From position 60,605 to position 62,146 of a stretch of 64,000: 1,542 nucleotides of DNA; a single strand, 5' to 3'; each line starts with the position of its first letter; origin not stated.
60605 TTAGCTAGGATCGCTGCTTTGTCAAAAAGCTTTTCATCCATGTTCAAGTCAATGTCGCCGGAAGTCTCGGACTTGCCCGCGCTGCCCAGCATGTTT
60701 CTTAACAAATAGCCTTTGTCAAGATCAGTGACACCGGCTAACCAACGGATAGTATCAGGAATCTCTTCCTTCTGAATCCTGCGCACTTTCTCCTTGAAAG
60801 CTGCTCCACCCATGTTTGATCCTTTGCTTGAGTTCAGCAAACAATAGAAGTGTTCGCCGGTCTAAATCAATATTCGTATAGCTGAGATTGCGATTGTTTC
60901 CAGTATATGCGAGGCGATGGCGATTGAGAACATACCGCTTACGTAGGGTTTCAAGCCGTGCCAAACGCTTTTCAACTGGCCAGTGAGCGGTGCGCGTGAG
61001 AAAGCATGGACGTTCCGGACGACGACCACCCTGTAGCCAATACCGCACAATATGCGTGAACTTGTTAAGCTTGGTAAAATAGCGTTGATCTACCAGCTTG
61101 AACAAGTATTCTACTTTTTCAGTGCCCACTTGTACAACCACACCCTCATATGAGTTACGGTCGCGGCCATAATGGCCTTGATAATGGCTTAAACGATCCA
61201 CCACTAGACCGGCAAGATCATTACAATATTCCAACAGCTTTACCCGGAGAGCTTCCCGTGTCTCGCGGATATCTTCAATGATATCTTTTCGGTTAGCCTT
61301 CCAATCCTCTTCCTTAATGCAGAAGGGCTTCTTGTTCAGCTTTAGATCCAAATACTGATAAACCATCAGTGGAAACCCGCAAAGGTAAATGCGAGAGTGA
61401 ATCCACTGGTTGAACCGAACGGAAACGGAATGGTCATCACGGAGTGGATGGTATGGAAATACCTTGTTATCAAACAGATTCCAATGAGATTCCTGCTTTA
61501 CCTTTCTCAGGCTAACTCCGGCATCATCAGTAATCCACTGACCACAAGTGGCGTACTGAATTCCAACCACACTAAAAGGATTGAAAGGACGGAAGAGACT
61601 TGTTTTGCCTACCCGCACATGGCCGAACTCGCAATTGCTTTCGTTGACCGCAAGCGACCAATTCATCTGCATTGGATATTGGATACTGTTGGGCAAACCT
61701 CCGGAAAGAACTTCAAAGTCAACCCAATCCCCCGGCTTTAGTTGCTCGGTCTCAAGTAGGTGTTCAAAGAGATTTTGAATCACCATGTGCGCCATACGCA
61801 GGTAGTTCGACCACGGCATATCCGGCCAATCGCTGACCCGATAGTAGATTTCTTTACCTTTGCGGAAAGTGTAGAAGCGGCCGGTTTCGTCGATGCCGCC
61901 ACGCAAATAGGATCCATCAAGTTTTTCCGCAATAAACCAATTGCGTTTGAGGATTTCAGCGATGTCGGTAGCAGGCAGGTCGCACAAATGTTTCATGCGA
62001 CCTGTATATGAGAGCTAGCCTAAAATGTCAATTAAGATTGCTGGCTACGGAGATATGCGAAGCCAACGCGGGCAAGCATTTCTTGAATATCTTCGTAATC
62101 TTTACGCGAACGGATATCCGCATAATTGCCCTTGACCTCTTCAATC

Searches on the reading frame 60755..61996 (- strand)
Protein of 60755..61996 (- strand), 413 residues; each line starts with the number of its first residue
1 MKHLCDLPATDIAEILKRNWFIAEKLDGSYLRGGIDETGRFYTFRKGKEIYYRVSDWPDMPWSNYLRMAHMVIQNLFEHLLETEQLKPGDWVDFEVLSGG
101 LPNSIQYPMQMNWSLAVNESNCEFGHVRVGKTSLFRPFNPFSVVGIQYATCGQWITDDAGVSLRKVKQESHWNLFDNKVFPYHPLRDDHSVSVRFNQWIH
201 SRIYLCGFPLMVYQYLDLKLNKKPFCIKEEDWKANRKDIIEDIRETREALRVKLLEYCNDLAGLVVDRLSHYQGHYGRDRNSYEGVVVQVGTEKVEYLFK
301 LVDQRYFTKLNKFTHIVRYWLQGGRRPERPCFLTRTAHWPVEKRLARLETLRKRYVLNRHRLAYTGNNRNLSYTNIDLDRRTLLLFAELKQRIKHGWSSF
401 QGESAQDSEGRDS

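Call 3: search_protein_families(library=pfam, proteins=[window:60755-61996:-], max_evalue=1)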
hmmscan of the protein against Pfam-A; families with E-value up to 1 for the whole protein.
window:60755-61996:- (413 aa): 0 families

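Call 4: search_protein_families(library=phrogs, proteins=[window:60755-61996:-], max_evalue=0.01)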
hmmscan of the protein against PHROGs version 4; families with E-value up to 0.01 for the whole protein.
window:60755-61996:- (413 aa): 0 families

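Call 6: search_solved_structures(query=window:60755-61996:-, max_evalue=10)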
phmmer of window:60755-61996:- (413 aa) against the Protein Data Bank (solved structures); distinct sequences matched with E-value up to 10: 0.

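Call 9: find_homologous_proteins(query=window:60755-61996:-)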
Query window:60755-61996:- (413 aa): 23 proteins with E <= 0.001 among 5741 candidates.
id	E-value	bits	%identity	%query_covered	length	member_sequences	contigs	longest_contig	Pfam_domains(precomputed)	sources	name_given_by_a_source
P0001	8.5e-291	982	100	100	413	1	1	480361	-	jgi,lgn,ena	-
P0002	7.0e-118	412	47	100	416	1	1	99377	-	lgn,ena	-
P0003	3.7e-101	357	45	100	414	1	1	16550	-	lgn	-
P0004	8.2e-99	350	44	99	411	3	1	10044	-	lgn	-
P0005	5.6e-96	340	41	100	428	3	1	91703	-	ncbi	ncbi:hypothetical protein D3C72_193940 [compost metagenome]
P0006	2.4e-95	338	42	99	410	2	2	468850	-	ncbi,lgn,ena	-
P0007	9.3e-95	336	42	100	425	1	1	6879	PF09414.16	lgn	-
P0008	9.3e-94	333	43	97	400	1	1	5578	-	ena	-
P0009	1.5e-84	303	43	96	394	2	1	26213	-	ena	-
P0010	1.8e-84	302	39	99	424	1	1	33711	-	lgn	-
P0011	2.2e-79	286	40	99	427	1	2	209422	-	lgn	-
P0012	4.0e-77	278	37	100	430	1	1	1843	-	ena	-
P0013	6.7e-77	277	38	99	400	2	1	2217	-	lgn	-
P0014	7.3e-73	264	36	100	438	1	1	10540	-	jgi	jgi:hypothetical protein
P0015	9.7e-68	247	36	96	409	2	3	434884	-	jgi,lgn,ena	-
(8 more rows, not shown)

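Call 12: search_solved_structures(query=A1, max_evalue=10, show_alignments=3)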
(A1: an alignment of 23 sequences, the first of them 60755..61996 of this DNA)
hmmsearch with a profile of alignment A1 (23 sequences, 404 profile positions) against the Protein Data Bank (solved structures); distinct sequences matched with E-value up to 10: 0.

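Call 13: search_protein_families(library=pfam, alignment_id=A1, max_evalue=1)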
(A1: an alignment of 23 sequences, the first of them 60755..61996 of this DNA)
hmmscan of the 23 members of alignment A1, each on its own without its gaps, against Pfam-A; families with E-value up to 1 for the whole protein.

A. member 1, window:60755-61996:- (413 aa): 0 families

B. families by the number of members that match (of 23 scanned): 12 families
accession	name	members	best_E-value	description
PF09414.15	RNA_ligase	14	3.6e-06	RNA ligase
PF19782.4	DUF6267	2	3.9e-05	Family of unknown function (DUF6267)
PF00067.27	p450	2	0.0072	Cytochrome P450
PF15309.11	ALMS_motif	2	0.0095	ALMS motif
PF20283.3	CTD7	1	0.0094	C-terminal domain 7 of the ABC-three component (ABC-3C) systems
PF24098.1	DUF7380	1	0.013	Domain of unknown function (DUF7380)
PF02484.20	Rhabdo_NV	1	0.064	Rhabdovirus Non-virion protein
PF23289.1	Spectrin_5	1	0.084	Guanine nucleotide exchange factor DBS-like, spectrin-like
PF20055.5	DUF6454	1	0.17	Family of unknown function (DUF6454)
PF20264.4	DUF4784_N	1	0.17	DUF4784 N-terminal Ig-like domain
PF14669.11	Asp_Glu_race_2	1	0.19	Putative aspartate racemase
PF13256.11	DUF4047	1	0.24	Domain of unknown function (DUF4047)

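Call 21: find_encoding_contigs(protein=window:60755-61996:-, flank=10000, max_places=3)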
Protein window:60755-61996:- (413 aa): 2 contigs read that carry it; 2 places shown.
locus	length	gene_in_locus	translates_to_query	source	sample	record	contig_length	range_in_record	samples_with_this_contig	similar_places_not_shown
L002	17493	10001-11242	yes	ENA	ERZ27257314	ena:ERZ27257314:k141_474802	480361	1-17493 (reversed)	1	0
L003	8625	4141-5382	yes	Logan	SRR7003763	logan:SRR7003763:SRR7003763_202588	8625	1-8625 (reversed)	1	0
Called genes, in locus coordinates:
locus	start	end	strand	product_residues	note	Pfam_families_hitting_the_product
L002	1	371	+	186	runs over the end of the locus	-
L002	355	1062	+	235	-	-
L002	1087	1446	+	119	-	-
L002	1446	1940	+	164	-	-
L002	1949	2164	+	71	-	-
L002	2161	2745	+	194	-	-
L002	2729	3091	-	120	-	-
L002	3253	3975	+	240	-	-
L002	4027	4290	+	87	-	-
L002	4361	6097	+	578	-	-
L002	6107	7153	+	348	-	-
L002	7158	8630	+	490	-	PF20307:divDNAB (faint), PF03796:DnaB_C, PF06745:ATPase, PF13481:AAA_25 (weak)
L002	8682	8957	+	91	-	-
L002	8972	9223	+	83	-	-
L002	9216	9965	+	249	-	-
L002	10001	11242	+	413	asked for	-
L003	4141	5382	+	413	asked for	-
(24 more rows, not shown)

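Call 22: predict_structure(alignment_id=A1)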
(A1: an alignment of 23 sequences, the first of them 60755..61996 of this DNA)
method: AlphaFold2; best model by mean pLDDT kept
length: 413 residues; sequences in the alignment: 23
mean_pLDDT: 90.4   pTM: 0.86
mean pLDDT of the five models: 90.4, 90.0, 90.0, 89.2, 86.4
residues with pLDDT >= 90: 323; 70-90: 67; 50-70: 11; < 50: 12
segments of 3 or more residues with pLDDT < 50: 402-413
pLDDT, mean of each block of 10 residues (from residue 1): 95 95 95 96 88 95 95 95 94 95 92 94 87 84 90 95 95 93 80 94 95 96 94 95 96 96 92 77 93 92 93 95 88 94 98 97 82 94 96 80 35 25
secondary structure, 60 per line:
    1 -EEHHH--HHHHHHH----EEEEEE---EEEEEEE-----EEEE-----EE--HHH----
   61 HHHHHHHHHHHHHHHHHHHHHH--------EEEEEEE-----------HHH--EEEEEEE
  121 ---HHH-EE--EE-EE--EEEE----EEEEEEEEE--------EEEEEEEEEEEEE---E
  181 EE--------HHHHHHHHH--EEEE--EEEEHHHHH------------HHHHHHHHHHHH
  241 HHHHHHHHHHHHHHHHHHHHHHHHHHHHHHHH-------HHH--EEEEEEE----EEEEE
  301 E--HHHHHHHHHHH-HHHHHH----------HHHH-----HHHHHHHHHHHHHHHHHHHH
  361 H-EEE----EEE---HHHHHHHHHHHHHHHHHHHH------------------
elements in order: H9-15 E20-25 E29-35 E41-44 H61-82 E91-97 E114-120 E139-142 E147-155 E164-176 E180-182 H191-199 E202-205 E208-211 H212-216 H229-272 E285-291 E296-301 H304-314 H316-321 H332-335 H341-361 E363-365 E370-372 H376-395

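Call 46: search_dna_similar(query=window:60755-61996:-, collection=phages, mode=protein, max_evalue=0.001, max_rows=40)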
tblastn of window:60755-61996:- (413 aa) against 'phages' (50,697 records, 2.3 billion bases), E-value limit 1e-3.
Records with a match: 15; places in all: 15; records where one place covers at least 80% of the query: 3.
Best place of each record, by identity: <60% 15.
By first word of the organism name: Pseudomonas 11; Agrobacterium 2; Sinorhizobium 1; Ralstonia 1.
By host as written in the record: Pseudomonas aeruginosa PAO1 5; Pseudomonas aeruginosa 3; - 3; Agrobacterium tumefaciens C58 2; Sinohrizobium meliloti NRRL L-50 1; Ralstonia solanacearum 1.
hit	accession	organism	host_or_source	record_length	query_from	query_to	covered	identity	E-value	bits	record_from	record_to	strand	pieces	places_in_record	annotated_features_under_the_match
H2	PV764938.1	Sinorhizobium phage Phosso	Sinohrizobium meliloti NRRL L-50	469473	1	407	99%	43.5%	1e-96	322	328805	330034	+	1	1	hypothetical protein (x2)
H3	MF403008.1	Agrobacterium phage Atu_ph07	Agrobacterium tumefaciens C58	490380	1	338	82%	23.2%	9e-11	70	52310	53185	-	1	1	hypothetical protein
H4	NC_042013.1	Agrobacterium phage Atu_ph07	Agrobacterium tumefaciens C58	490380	1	338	82%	23.2%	9e-11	70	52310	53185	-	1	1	hypothetical protein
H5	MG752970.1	Ralstonia phage RsoM2USA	Ralstonia solanacearum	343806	1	317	77%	23.7%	6e-7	58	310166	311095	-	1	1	hypothetical protein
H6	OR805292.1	Pseudomonas phage Cassandra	Pseudomonas aeruginosa PAO1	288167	1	316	77%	23.1%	2e-5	53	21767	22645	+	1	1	hypothetical protein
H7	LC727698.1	Pseudomonas phage sp. 30-3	Pseudomonas aeruginosa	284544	1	316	77%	22.8%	6e-5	51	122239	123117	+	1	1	hypothetical protein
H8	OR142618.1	Pseudomonas phage Callisto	Pseudomonas aeruginosa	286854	1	316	77%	22.8%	6e-5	51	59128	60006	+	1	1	hypothetical protein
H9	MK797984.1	Pseudomonas phage vB_PaeM_PA5oct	-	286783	1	316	77%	22.8%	6e-5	51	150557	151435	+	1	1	hypothetical protein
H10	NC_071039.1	Pseudomonas phage vB_PaeM_PA5oct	-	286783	1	316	77%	22.8%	6e-5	51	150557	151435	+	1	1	hypothetical protein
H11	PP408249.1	Pseudomonas phage vB_Pa-PAC2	Pseudomonas aeruginosa PAO1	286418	1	316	77%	22.8%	6e-5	51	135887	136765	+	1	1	hypothetical protein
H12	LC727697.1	Pseudomonas phage sp. 30-2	Pseudomonas aeruginosa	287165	1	316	77%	22.8%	6e-5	51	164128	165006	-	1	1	hypothetical protein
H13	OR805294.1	Pseudomonas phage Ettore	Pseudomonas aeruginosa PAO1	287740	1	316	77%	22.8%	6e-5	51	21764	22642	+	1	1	hypothetical protein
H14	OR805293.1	Pseudomonas phage Deifobo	Pseudomonas aeruginosa PAO1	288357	1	316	77%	22.8%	7e-5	51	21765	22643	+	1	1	hypothetical protein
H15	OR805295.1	Pseudomonas phage Paride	Pseudomonas aeruginosa PAO1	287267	1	316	77%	22.5%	1e-4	50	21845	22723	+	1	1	hypothetical protein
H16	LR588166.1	Pseudomonas phage vB_PaeM_MIJ3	-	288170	1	316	77%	22.5%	1e-4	50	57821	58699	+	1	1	hypothetical protein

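Call 48: get_annotated_region(hit=H4, flank=6000)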
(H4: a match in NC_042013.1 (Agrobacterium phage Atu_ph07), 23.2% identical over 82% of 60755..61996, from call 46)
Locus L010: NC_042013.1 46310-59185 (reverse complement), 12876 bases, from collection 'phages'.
description: Agrobacterium phage Atu_ph07, complete genome.
organism: Agrobacterium phage Atu_ph07 (NCBI taxid 2024264)
taxonomy: Viruses; Duplodnaviria; Heunggongvirae; Uroviricota; Caudoviricetes; Polybotosvirus; Polybotosvirus Atuph07
host: Agrobacterium tumefaciens C58; source: -; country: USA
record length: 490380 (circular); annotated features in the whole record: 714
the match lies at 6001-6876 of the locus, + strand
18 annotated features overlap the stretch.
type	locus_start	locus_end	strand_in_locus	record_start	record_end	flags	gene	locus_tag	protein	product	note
CDS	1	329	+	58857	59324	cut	-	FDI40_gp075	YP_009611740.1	hypothetical protein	-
CDS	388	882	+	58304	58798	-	-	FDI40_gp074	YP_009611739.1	DNA polymerase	-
CDS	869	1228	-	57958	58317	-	-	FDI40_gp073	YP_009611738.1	hypothetical protein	-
CDS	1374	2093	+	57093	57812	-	-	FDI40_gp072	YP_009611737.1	virion structural protein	-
CDS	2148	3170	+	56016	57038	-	-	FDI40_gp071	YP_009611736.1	hypothetical protein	-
CDS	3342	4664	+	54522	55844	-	-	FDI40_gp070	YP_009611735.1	DNA primase/helicase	-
CDS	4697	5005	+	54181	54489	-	-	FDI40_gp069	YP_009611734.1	hypothetical protein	-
CDS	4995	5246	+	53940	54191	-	-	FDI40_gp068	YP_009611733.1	virion structural protein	-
CDS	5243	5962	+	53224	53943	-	-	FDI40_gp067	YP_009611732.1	hypothetical protein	-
CDS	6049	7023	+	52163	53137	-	-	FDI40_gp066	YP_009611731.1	hypothetical protein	-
CDS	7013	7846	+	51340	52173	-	-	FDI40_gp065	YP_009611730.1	hypothetical protein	-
CDS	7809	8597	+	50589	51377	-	-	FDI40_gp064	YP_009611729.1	hypothetical protein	-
CDS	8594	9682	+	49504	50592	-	-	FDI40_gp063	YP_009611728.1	hypothetical protein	-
CDS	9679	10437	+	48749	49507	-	-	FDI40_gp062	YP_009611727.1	hypothetical protein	-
CDS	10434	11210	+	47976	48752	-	-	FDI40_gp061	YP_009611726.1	hypothetical protein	-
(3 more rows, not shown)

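Call 49: get_annotated_region(hit=H10, flank=6000)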
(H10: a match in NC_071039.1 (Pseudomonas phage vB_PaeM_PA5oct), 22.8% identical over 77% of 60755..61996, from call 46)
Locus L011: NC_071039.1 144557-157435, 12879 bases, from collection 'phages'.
description: Pseudomonas phage vB_PaeM_PA5oct, complete genome.
organism: Pseudomonas phage vB_PaeM_PA5oct (NCBI taxid 2163605)
taxonomy: Viruses; Duplodnaviria; Heunggongvirae; Uroviricota; Caudoviricetes; Arenbergviridae; Wroclawvirus; Wroclawvirus PA5oct
host: -; source: -; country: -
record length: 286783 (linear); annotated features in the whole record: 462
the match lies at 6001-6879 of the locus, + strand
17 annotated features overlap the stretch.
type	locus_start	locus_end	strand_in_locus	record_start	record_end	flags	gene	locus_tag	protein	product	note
CDS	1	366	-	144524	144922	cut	-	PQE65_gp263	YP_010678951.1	hypothetical protein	-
CDS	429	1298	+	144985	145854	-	-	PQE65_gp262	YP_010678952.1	structural protein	ESI-MS/MS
CDS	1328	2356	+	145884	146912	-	-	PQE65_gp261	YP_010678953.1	DNA primase subunit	-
CDS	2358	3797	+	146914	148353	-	-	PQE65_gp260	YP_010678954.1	DnaB-like replicative helicase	-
CDS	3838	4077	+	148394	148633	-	-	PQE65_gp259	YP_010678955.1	virion structural protein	-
CDS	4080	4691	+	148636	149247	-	-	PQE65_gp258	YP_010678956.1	structural protein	ESI-MS/MS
CDS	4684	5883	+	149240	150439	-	-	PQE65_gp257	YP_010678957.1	structural protein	ESI-MS/MS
CDS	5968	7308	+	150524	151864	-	-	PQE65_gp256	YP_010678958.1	hypothetical protein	-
CDS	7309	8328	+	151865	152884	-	-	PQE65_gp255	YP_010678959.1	hypothetical protein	-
CDS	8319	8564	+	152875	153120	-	-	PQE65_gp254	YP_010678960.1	structural protein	ESI-MS/MS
CDS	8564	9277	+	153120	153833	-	-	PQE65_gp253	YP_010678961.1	structural protein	ESI-MS/MS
CDS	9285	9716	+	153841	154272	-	-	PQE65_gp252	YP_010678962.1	structural protein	ESI-MS/MS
CDS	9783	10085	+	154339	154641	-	-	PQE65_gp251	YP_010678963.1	structural protein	ESI-MS/MS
CDS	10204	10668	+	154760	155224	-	-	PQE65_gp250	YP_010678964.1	structural protein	ESI-MS/MS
CDS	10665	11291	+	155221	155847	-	-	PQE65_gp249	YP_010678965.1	structural protein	ESI-MS/MS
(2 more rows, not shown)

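Call 50: get_annotated_region(hit=H5, flank=6000)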
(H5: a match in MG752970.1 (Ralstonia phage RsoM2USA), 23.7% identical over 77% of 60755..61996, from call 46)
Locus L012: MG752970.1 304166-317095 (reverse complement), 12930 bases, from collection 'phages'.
description: Ralstonia phage RsoM2USA, complete genome.
organism: Ralstonia phage RsoM2USA (NCBI taxid 2070027)
taxonomy: Viruses; Duplodnaviria; Heunggongvirae; Uroviricota; Caudoviricetes
host: Ralstonia solanacearum; source: soil; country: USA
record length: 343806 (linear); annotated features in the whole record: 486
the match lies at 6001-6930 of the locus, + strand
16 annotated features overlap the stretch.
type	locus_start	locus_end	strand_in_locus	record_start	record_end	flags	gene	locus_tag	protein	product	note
CDS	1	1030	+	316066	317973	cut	-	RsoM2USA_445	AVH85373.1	hypothetical protein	-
CDS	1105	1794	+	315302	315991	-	-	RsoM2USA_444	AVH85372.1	hypothetical protein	-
CDS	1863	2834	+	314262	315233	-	-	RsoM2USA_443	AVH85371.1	hypothetical protein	-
CDS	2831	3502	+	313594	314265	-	-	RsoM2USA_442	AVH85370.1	hypothetical protein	-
CDS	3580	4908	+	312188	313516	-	-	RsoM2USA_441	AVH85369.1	hypothetical protein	-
CDS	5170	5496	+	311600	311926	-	-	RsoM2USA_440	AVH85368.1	hypothetical protein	-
CDS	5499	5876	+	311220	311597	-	-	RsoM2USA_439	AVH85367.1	hypothetical protein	-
CDS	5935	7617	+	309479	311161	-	-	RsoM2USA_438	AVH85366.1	hypothetical protein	-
CDS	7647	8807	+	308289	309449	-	-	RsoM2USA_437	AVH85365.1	hypothetical protein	-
CDS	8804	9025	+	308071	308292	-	-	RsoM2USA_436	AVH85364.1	hypothetical protein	-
CDS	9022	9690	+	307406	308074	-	-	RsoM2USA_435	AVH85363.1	hypothetical protein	-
CDS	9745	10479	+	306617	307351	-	-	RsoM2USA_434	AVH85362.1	hypothetical protein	-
CDS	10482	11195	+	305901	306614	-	-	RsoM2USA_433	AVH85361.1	hypothetical protein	-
CDS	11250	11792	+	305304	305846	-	-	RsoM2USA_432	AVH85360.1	hypothetical protein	-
CDS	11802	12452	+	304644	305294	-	-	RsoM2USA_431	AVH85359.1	hypothetical protein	-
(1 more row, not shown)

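Call 54: search_protein_families(library=pfam, proteins=[L011:7309-8328:+, L012:7647-8807:+, L011:5968-7308:+, L012:5935-7617:+, L010:6049-7023:+, L010:7013-7846:+, L011:4684-5883:+], max_evalue=0.1)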
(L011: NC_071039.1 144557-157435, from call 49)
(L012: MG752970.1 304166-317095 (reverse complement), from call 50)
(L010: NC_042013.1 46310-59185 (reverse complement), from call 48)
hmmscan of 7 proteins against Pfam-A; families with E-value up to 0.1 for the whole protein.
L011:7309-8328:+ (339 aa): 0 families

L012:7647-8807:+ (386 aa): 0 families

L011:5968-7308:+ (446 aa): 0 families

L012:5935-7617:+ (560 aa): 2 families
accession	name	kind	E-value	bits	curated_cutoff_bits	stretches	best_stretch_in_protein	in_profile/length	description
PF09414.15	RNA_ligase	-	0.011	16.4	27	1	43-132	2-83/171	RNA ligase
PF21312.3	ORC1_wHTH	-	0.018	15.7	24.3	1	168-219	49-100/114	Origin recognition complex subunit 1 C-terminal winged HTH domain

L010:6049-7023:+ (324 aa): 2 families
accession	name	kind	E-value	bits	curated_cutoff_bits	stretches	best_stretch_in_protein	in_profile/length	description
PF09414.15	RNA_ligase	-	0.002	18.7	27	1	4-248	3-169/171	RNA ligase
PF12960.12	DUF3849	-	0.099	13.1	25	0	194-272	29-105/123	Protein of unknown function (DUF3849)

L010:7013-7846:+ (277 aa): 0 families

L011:4684-5883:+ (399 aa): 0 families

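Call 65: search_protein_representatives(alignment_id=A1)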
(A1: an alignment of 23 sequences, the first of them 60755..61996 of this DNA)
Query: 23 sequences, 404 profile positions. Proteins with E-value up to 0.001 (for the whole library): 482; up to 1e-10: 358; up to 1e-30: 200. The best 150 are listed.
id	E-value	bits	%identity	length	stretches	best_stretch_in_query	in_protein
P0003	1.1e-164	564.7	-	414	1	1-404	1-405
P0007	4.3e-159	546.3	-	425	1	1-404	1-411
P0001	5.0e-157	539.5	-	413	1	1-404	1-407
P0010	2.6e-153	527.3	-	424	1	1-404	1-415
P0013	4.0e-152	523.4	-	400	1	1-404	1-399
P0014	2.1e-150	517.7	-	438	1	1-404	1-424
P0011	2.3e-149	514.3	-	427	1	1-404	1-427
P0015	2.5e-144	497.7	-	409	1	1-397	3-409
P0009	2.1e-143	494.7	-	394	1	1-397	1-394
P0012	5.3e-140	483.5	-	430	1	1-404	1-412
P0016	1.3e-134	465.7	-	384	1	1-397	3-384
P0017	2.3e-132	458.3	-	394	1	1-394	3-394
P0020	3.8e-122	424.7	-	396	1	1-404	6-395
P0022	2.9e-116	405.3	-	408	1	1-397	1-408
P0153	8.3e-107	374.1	-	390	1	1-394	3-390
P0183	5.7e-53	196.9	-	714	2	2-319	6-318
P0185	8.7e-51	189.7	-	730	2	3-320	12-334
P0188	2.5e-48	181.5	-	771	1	1-312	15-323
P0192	3.0e-47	178.0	-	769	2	1-317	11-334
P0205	1.0e-41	159.8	-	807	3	1-325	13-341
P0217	3.6e-40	154.7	-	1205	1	1-320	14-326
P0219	6.6e-40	153.8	-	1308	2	1-320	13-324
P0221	8.2e-40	153.5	-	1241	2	1-320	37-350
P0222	1.1e-39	153.1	-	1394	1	1-320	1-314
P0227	2.2e-39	152.1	-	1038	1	2-318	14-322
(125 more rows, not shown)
